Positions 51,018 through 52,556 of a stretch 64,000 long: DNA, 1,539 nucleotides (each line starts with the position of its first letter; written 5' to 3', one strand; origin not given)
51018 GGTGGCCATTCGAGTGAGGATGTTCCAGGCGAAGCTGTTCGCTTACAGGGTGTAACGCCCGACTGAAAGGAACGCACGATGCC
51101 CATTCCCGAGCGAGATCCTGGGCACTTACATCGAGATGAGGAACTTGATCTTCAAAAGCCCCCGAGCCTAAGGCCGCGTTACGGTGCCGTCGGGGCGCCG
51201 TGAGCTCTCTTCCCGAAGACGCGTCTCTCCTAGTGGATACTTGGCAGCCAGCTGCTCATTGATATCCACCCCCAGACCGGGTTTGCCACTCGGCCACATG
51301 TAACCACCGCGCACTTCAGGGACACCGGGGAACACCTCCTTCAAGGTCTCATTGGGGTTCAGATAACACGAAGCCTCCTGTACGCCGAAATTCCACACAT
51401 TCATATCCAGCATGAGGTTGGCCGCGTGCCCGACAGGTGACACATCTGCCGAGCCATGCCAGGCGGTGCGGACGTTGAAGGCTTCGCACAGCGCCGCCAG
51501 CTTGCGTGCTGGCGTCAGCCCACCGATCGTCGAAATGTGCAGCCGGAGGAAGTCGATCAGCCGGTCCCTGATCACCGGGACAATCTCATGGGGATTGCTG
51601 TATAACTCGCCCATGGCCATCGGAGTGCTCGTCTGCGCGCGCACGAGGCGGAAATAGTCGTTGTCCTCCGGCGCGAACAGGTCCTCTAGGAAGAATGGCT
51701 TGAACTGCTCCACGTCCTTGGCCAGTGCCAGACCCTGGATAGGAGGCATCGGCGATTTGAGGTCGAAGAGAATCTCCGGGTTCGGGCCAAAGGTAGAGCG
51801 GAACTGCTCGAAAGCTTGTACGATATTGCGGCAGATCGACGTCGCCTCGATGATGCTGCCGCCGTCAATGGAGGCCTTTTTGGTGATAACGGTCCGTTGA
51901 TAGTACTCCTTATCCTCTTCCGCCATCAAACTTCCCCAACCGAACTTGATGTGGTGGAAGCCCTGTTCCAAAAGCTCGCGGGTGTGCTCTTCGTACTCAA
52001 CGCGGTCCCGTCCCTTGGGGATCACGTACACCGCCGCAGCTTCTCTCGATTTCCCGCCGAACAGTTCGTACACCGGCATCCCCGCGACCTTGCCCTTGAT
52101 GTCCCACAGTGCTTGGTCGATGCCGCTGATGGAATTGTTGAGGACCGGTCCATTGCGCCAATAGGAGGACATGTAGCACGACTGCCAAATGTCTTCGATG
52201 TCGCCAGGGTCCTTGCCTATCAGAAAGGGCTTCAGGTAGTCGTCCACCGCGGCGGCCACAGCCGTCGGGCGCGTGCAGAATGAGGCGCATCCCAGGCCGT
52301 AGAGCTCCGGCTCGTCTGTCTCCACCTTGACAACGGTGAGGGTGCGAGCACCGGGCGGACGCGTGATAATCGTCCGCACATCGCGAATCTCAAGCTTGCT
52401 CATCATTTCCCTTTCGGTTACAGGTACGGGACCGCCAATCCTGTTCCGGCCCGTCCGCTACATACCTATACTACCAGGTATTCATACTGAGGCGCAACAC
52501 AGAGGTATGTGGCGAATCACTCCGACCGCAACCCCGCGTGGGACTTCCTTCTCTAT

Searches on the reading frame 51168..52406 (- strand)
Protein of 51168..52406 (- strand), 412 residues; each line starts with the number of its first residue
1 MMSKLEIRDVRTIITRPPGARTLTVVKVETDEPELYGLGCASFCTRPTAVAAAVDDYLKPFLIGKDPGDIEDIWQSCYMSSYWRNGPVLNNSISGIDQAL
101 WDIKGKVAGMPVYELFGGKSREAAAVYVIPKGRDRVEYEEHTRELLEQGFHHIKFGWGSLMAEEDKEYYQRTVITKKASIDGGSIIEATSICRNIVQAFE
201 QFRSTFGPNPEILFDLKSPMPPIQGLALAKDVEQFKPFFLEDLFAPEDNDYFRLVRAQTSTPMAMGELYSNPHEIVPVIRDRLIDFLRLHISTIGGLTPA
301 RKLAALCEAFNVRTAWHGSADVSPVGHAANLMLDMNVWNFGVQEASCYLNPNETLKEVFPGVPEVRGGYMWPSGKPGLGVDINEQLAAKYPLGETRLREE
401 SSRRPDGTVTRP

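Call 58: search_protein_families(library=pfam, proteins=[window:51168-52406:-], max_evalue=0.00001)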
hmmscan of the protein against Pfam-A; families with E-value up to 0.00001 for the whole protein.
window:51168-52406:- (412 aa): 2 families
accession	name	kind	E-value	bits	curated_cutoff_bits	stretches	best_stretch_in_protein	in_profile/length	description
PF13378.12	MR_MLE_C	-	9.8e-40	137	29.4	1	138-385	2-218/219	Enolase C-terminal domain-like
PF02746.21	MR_MLE_N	-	3.9e-18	66.2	22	1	21-117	26-117/117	Mandelate racemase / muconate lactonizing enzyme, N-terminal domain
